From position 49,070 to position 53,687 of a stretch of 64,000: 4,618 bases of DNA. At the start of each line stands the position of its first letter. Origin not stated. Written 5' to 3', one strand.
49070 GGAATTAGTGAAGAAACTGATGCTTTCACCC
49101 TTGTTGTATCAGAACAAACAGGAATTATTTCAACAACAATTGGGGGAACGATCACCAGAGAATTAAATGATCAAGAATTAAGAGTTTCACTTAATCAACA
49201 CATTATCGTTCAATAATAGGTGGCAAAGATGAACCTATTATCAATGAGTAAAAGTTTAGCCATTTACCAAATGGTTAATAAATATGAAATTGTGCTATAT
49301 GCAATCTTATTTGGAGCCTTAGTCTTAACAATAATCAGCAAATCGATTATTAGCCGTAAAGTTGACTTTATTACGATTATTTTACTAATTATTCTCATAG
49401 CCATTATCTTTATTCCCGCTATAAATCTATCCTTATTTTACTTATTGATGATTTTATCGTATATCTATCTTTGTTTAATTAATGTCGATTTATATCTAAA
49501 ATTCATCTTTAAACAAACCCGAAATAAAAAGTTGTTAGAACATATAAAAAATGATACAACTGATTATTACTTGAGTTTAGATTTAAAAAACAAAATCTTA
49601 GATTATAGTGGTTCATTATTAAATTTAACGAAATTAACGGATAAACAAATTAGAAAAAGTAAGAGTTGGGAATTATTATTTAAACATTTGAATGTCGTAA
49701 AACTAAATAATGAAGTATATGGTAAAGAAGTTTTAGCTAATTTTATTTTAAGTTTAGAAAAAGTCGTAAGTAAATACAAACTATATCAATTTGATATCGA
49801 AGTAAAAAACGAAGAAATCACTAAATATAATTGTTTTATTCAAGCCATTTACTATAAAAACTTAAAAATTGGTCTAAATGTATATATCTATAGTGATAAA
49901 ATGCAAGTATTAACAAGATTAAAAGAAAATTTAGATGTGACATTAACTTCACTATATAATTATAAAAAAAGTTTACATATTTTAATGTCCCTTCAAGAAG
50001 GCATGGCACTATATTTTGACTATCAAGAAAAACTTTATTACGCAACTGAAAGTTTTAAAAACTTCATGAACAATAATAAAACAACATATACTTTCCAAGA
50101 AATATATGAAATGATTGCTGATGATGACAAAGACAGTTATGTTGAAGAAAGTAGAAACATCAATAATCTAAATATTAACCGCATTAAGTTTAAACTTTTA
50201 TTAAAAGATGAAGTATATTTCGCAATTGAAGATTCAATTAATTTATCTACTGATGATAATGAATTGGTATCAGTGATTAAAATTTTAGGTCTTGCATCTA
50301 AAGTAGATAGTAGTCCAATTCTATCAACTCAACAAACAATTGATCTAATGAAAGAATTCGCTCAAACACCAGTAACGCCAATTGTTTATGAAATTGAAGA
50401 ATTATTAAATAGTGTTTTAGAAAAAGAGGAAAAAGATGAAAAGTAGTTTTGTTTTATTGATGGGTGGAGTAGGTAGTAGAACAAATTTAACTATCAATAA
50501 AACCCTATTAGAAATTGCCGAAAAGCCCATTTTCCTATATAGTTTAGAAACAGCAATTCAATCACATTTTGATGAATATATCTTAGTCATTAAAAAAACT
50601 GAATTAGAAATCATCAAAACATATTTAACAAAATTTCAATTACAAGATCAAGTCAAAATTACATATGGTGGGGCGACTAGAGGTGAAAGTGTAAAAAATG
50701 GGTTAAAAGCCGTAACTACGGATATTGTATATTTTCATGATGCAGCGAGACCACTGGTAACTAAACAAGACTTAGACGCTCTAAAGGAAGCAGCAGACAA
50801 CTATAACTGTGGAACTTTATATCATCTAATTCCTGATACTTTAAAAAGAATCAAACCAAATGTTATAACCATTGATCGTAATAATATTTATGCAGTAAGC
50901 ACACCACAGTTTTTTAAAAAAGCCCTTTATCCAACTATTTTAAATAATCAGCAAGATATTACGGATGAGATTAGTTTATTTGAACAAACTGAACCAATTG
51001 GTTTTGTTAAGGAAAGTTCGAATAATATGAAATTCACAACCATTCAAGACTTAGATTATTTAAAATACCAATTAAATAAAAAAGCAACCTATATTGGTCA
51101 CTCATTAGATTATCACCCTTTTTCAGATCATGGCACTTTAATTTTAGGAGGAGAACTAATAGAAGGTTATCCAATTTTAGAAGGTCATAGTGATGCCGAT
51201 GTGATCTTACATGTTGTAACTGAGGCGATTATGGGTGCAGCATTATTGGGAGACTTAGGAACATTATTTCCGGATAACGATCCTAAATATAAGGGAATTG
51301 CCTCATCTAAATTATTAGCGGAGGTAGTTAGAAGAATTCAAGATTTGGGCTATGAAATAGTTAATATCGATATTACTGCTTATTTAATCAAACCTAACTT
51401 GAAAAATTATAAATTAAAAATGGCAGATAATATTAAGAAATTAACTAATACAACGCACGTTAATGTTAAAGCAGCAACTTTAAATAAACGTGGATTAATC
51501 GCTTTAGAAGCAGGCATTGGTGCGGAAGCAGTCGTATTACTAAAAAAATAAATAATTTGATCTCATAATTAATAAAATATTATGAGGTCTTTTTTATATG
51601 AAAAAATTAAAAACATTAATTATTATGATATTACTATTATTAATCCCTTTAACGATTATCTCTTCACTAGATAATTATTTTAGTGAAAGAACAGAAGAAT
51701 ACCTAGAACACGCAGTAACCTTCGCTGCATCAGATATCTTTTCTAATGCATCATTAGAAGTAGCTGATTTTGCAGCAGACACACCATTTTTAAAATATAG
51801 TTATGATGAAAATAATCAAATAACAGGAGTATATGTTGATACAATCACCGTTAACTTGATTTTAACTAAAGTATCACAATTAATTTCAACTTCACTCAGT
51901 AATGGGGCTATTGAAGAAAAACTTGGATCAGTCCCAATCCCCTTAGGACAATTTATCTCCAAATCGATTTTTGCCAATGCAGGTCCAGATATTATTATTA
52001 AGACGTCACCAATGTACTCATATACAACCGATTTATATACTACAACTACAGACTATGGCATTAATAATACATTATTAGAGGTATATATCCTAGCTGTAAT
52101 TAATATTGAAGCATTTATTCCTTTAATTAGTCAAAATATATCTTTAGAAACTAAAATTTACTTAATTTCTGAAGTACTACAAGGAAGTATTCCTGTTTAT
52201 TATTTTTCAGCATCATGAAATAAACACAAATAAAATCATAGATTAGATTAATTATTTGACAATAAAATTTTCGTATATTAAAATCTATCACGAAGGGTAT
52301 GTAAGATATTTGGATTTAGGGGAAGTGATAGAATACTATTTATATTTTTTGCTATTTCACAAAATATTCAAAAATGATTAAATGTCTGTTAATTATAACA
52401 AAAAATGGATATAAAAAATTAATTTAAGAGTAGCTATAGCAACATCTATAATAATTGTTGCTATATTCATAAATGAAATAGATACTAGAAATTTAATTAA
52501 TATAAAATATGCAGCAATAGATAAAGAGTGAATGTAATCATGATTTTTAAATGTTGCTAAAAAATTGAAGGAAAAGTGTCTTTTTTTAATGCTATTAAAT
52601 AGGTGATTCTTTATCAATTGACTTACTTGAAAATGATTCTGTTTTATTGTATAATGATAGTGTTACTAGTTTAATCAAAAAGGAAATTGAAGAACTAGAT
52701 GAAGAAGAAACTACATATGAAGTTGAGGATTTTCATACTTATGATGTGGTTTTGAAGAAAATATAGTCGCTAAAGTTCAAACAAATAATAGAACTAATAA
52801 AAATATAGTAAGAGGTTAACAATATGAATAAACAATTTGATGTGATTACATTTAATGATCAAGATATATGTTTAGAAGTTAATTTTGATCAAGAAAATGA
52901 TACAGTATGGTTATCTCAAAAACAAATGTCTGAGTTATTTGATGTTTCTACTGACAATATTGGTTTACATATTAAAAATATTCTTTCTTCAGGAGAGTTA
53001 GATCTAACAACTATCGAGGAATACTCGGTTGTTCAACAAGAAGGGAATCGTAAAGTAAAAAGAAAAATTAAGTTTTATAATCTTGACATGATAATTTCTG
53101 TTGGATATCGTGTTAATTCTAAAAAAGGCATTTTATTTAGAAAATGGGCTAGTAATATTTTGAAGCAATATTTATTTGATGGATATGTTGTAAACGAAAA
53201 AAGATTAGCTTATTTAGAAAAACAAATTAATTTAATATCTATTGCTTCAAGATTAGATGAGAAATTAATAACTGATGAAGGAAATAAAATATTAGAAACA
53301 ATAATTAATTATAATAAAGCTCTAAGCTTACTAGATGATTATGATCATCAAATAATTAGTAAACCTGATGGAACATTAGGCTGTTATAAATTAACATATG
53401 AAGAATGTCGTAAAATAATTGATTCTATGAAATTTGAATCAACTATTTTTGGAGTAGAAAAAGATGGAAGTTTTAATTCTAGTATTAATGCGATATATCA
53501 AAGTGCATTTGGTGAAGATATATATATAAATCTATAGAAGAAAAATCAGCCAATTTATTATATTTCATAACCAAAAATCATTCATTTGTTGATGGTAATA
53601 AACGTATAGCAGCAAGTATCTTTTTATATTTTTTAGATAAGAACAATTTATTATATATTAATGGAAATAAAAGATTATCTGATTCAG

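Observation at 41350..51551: Remodelled clpC-radA-disA-yacL-ispDF neighbourhood: giant SF1-like NTPase, ankyrin protein and CdaA-type cyclase replace radA and disA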

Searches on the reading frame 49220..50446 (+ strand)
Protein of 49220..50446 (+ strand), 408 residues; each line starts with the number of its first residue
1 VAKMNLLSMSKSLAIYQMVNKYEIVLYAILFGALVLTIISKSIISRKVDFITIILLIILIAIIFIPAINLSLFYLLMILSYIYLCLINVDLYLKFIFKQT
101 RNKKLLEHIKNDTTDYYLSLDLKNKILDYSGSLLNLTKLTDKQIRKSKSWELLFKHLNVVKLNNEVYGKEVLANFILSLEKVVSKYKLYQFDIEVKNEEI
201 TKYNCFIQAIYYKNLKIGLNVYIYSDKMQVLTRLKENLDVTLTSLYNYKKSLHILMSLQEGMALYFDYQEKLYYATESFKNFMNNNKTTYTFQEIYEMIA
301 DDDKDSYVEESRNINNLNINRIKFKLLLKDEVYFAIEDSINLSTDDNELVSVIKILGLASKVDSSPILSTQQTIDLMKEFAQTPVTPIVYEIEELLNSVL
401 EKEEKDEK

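Call 4: search_protein_families(library=pfam, proteins=[window:49220-50446:+], max_evalue=0.01)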
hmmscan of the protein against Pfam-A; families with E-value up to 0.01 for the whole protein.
window:49220-50446:+ (408 aa): 0 families

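Call 5: search_protein_families(library=ncbifam, proteins=[window:49220-50446:+], max_evalue=0.01)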
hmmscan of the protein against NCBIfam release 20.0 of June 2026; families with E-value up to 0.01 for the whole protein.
window:49220-50446:+ (408 aa): 0 families

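Call 7: search_protein_families(library=padloc, proteins=[window:49220-50446:+], max_evalue=0.01)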
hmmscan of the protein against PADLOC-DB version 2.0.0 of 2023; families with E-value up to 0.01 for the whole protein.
window:49220-50446:+ (408 aa): 0 families
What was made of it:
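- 49229..50446 (+): Membrane protein (405 aa): three transmembrane helices and a tandem PAS-PAS region that is probably cytoplasmic. No output domain. No Pfam, NCBIfam or PADLOC hit (calls 4, 5, 7).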

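Call 16: find_homologous_proteins(query=window:49220-50446:+)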
Query window:49220-50446:+ (408 aa): 12 proteins with E <= 0.001 among 8000 candidates.
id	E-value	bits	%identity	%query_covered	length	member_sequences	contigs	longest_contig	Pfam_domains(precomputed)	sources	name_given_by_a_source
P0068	1.5e-245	832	100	99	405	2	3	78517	-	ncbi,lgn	-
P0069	5.9e-184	629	75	99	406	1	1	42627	-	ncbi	-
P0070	2.4e-181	621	74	99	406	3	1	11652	-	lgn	-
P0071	1.6e-115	404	50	99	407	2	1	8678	-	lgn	-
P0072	4.3e-105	370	43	99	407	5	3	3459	-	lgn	-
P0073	2.9e-98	348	46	97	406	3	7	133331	-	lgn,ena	-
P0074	1.7e-97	345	45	98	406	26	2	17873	-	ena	-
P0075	2.6e-95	338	44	97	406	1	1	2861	-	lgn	-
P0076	8.6e-95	336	44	97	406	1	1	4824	-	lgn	-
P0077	1.1e-94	336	43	97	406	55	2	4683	-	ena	-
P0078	1.3e-92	329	42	96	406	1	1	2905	-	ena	-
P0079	3.9e-75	271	39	94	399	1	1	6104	-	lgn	-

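Call 27: predict_structure(alignment_id=A2)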
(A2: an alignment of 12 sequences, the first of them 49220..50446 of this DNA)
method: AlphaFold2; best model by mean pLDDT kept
length: 408 residues; sequences in the alignment: 12
mean_pLDDT: 70.9   pTM: 0.41
mean pLDDT of the five models: 70.9, 68.0, 61.2, 58.7, 55.5
residues with pLDDT >= 90: 0; 70-90: 254; 50-70: 115; < 50: 39
segments of 3 or more residues with pLDDT < 50: 1-17, 257-259, 383-393, 406-408
pLDDT, mean of each block of 10 residues (from residue 1): 39 50 74 81 73 76 65 75 81 78 71 73 83 81 79 82 85 79 74 81 84 78 74 70 64 49 56 71 75 80 84 63 83 81 63 78 68 61 40 53 48
secondary structure, 60 per line:
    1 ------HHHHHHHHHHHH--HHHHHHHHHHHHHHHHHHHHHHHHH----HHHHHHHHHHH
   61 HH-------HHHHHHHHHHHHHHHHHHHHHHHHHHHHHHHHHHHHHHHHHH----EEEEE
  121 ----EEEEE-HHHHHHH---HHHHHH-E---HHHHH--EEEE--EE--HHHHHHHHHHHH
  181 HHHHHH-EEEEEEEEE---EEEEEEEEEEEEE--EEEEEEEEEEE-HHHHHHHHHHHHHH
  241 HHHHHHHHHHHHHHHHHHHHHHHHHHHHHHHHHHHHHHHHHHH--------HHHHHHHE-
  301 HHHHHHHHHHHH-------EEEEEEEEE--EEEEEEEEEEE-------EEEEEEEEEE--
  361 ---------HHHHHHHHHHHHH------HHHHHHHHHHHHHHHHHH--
elements in order: H7-18 H21-45 H50-62 H70-111 E116-120 E125-129 H131-137 H141-146 H152-156 E159-162 H169-186 E188-196 E200-212 E215-225 H227-283 H292-298 H301-312 E320-328 E331-341 E349-358 H370-382 H389-406
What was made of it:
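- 49229..50446 (+): AF2 model pLDDT 71 (call 27).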

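Call 29: fold_search(model_id=the predicted structure, library=pdb)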
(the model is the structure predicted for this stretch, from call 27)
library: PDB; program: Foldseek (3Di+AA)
matches with E <= 10: 1077; with E <= 0.001: 133
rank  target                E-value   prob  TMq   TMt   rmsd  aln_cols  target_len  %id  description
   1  6ph4_A                9.4e-09  1.00  0.24  0.31  26.1       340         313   11  Full length LOV-PAS-HK construct from the LOV-HK sensory protein from Brucella abortus (light-adapted, construct 15-48 (released 2020-12-30)
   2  6pps_B                2.9e-08  1.00  0.22  0.33  16.3       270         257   11  A blue light illuminated LOV-PAS construct from the LOV-HK sensory protein from Brucella abortus (construct 15-273) (released 2020-07-15)
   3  6pps_D                5.7e-08  1.00  0.22  0.32  16.9       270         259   12  A blue light illuminated LOV-PAS construct from the LOV-HK sensory protein from Brucella abortus (construct 15-273) (released 2020-07-15)
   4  6pps_A                7.1e-08  1.00  0.22  0.33  17.7       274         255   12  A blue light illuminated LOV-PAS construct from the LOV-HK sensory protein from Brucella abortus (construct 15-273) (released 2020-07-15)
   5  6pps_C                5.1e-07  1.00  0.21  0.32  17.1       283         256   10  A blue light illuminated LOV-PAS construct from the LOV-HK sensory protein from Brucella abortus (construct 15-273) (released 2020-07-15)
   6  6ph3_C                3.3e-06  1.00  0.21  0.34  16.6       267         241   12  LOV-PAS construct from the LOV-HK sensory protein from Brucella abortus (dark-adapted, construct 15-273) (released 2020-12-30)
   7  4zqd_C                4.9e-06  1.00  0.18  0.26  25.5       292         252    8  Crystal Structure of the Heterodimeric HIF-2a:ARNT Complex with the Benzoxadiazole Antagonist 0X3 (released 2015-08-12)
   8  9ofu_A                9.1e-06  1.00  0.20  0.26  32.5       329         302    9  Dimer of HIF-1a-ARNT Heterodimers Complexed on 52-bp HRE/HAS (released 2025-06-11)
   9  9a5d_A                1.1e-05  1.00  0.22  0.15  25.0       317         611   13  Integrative model of WALK-YYCH by crosslinking MS and deep learning (released 2024-09-18)
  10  8xs6_A                1.4e-05  1.00  0.18  0.23  29.4       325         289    9  Crystal structure of the DNA-bound AHR-ARNT heterodimer in complex with Tapinarof (released 2025-01-15)
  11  8xs7_A                1.4e-05  1.00  0.17  0.23  29.4       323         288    9  Crystal structure of the DNA-bound AHR-ARNT heterodimer in complex with FICZ (released 2025-01-15)
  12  8xs8_A                1.4e-05  1.00  0.18  0.23  29.1       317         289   10  Crystal structure of the DNA-bound AHR-ARNT heterodimer in complex with Benzo[a]pyrene (released 2025-01-15)
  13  8xs8_B                1.5e-05  1.00  0.18  0.22  27.6       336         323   11  Crystal structure of the DNA-bound AHR-ARNT heterodimer in complex with Benzo[a]pyrene (released 2025-01-15)
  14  3lyx_A                1.7e-05  1.00  0.22  0.65   4.4       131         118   13  Crystal structure of the PAS domain of the protein CPS_1291 from Colwellia psychrerythraea. Northeast Structural Genom (released 2010-04-07)
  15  9of0_B                1.7e-05  1.00  0.18  0.26  26.1       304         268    9  Cryo-EM Structure of Human HIF-2a-ARNT Complexed on 20-bp HRE (released 2025-06-11)
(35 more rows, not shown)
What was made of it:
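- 49229..50446 (+): Foldseek finds LOV-PAS and HIF/ARNT PAS pairs at E = 1e-8 to 1e-5 (call 29).
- On CdaR (YbbR-domain regulator): The model is transmembrane helices plus PAS-PAS (calls 27, 29).
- On YacL: The top 50 fold matches are all PAS-domain proteins (call 29).
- On PAS-domain sensor proteins: Foldseek finds LOV-PAS 6PH4 and 6PPS at E = 1e-8 and HIF/ARNT PAS-A/B pairs at 1e-5 (calls 27, 29).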

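Call 97: find_encoding_contigs(protein=P0068, flank=10000, max_places=3)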
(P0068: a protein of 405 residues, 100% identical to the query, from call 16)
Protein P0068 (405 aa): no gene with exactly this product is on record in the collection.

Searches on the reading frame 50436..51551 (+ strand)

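Call 4: search_protein_families(library=pfam, proteins=[window:50436-51551:+], max_evalue=0.01)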
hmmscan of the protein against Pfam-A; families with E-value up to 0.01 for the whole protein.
window:50436-51551:+ (371 aa): 4 families
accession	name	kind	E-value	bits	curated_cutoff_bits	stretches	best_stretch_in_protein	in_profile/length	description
PF02542.21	YgbB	-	3e-44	151.5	26.7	1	220-369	3-154/155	YgbB family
PF01128.25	IspD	-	7.6e-33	114.6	27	1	6-208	4-214/221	2-C-methyl-D-erythritol 4-phosphate cytidylyltransferase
PF12804.13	NTP_transf_3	-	9.8e-08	32.8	27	1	6-129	2-120/160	MobA-like NTP transferase domain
PF00483.29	NTP_transferase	-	5.3e-05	23.3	21.2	1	6-105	3-102/245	Nucleotidyl transferase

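Call 5: search_protein_families(library=ncbifam, proteins=[window:50436-51551:+], max_evalue=0.01)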
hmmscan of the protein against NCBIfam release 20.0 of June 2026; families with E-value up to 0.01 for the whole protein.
window:50436-51551:+ (371 aa): 19 families
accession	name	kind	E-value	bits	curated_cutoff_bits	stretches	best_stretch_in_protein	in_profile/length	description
NF006899.0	PRK09382.1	equivalog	1.1e-81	274.9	417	1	2-370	6-380/387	bifunctional 2-C-methyl-D-erythritol 4-phosphate cytidylyltransferase/2-C-methyl-D-erythritol 2,4-cyclodiphosphate synthase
TIGR00453.1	ispD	equivalog_domain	1.3e-42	145.8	181.3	1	5-210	2-216/219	2-C-methyl-D-erythritol 4-phosphate cytidylyltransferase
TIGR00151.1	ispF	equivalog_domain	2.1e-37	128.6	116.45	1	220-371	2-155/155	2-C-methyl-D-erythritol 2,4-cyclodiphosphate synthase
NF001186.0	PRK00155.2-3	equivalog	9e-33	113.6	253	1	2-208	4-217/224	2-C-methyl-D-erythritol 4-phosphate cytidylyltransferase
NF009924.0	PRK13385.1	subfamily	5.1e-30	104.8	342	1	3-208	3-218/230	2-C-methyl-D-erythritol 4-phosphate cytidylyltransferase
NF001183.0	PRK00155.1-3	subfamily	1.1e-21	77.2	166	1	7-208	6-226/237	D-ribitol-5-phosphate cytidylyltransferase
NF010939.0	PRK14359.1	equivalog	2.3e-08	33.1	592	1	1-134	1-132/430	bifunctional UDP-N-acetylglucosamine diphosphorylase/glucosamine-1-phosphate N-acetyltransferase GlmU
NF053639.1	Mfer334_fam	equivalog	1.3e-07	31.6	260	1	19-123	24-129/209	pseudomurein biosynthesis protein PmurB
TIGR03310.1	matur_MocA_YgfJ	equivalog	2.1e-06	27.8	186.45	1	7-120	4-115/188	molybdenum cofactor cytidylyltransferase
TIGR01173.1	glmU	equivalog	3.8e-06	26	366.85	1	5-126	3-123/452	bifunctional UDP-N-acetylglucosamine diphosphorylase/glucosamine-1-phosphate N-acetyltransferase GlmU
NF045495.1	AdoCbiPCobY_Meth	equivalog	4.2e-06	26.4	250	1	7-170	5-158/195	adenosylcobinamide-phosphate guanylyltransferase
TIGR01208.1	rmlA_long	equivalog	6.7e-05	21.9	320.25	1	6-77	3-76/353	glucose-1-phosphate thymidylyltransferase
NF010933.0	PRK14353.1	equivalog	8.5e-05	21.3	505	1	3-121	6-125/453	bifunctional UDP-N-acetylglucosamine diphosphorylase/glucosamine-1-phosphate N-acetyltransferase GlmU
NF041313.1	UDPGP_AglF_Halo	equivalog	0.0011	18.5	400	1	6-79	4-77/234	UTP--glucose-1-phosphate uridylyltransferase AglF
TIGR02623.1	G1P_cyt_trans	equivalog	0.0014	18.2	300.25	0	6-71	4-71/255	glucose-1-phosphate cytidylyltransferase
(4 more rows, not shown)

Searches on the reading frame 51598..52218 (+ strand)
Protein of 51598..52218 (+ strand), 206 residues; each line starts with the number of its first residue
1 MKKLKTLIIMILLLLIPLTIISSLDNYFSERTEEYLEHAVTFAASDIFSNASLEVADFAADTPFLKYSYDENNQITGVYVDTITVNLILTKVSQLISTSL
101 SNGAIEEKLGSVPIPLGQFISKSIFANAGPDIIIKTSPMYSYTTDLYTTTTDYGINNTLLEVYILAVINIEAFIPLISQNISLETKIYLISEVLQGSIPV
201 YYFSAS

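Call 4: search_protein_families(library=pfam, proteins=[window:51598-52218:+], max_evalue=0.01)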
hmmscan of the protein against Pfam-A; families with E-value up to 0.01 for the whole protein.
window:51598-52218:+ (206 aa): 1 family
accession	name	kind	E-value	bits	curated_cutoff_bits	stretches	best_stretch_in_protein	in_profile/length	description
PF09560.15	Spore_YunB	-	8.7e-19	67.9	25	1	112-200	2-90/91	Sporulation protein YunB (Spo_YunB)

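Call 5: search_protein_families(library=ncbifam, proteins=[window:51598-52218:+], max_evalue=0.01)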
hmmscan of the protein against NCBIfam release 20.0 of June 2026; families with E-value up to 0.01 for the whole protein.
window:51598-52218:+ (206 aa): 1 family
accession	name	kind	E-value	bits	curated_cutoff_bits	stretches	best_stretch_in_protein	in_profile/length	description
TIGR02832.1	spo_yunB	equivalog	9.4e-25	87.4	111.9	1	5-205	6-203/204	sporulation protein YunB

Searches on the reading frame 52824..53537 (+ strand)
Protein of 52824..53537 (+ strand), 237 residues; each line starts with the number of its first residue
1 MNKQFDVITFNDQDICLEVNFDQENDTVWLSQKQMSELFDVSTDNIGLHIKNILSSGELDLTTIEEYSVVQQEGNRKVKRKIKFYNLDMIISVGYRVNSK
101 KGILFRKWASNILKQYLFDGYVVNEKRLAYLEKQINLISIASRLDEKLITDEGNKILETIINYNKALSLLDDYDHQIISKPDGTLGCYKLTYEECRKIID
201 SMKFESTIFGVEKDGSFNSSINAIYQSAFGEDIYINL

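Call 4: search_protein_families(library=pfam, proteins=[window:52824-53537:+], max_evalue=0.01)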
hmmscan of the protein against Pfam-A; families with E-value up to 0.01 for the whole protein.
window:52824-53537:+ (237 aa): 1 family
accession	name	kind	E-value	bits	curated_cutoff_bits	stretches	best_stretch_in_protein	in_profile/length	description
PF13310.11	Virulence_RhuM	-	4.6e-25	88.8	33.7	1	63-130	2-69/252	Virulence protein RhuM family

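Call 5: search_protein_families(library=ncbifam, proteins=[window:52824-53537:+], max_evalue=0.01)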
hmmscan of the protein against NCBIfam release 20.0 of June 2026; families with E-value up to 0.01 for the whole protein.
window:52824-53537:+ (237 aa): 1 family
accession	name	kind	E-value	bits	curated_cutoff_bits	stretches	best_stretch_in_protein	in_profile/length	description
NF010660.0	PRK14058.1-2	equivalog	0.00018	21.4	241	1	61-177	23-133/249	[LysW]-aminoadipate/[LysW]-glutamate kinase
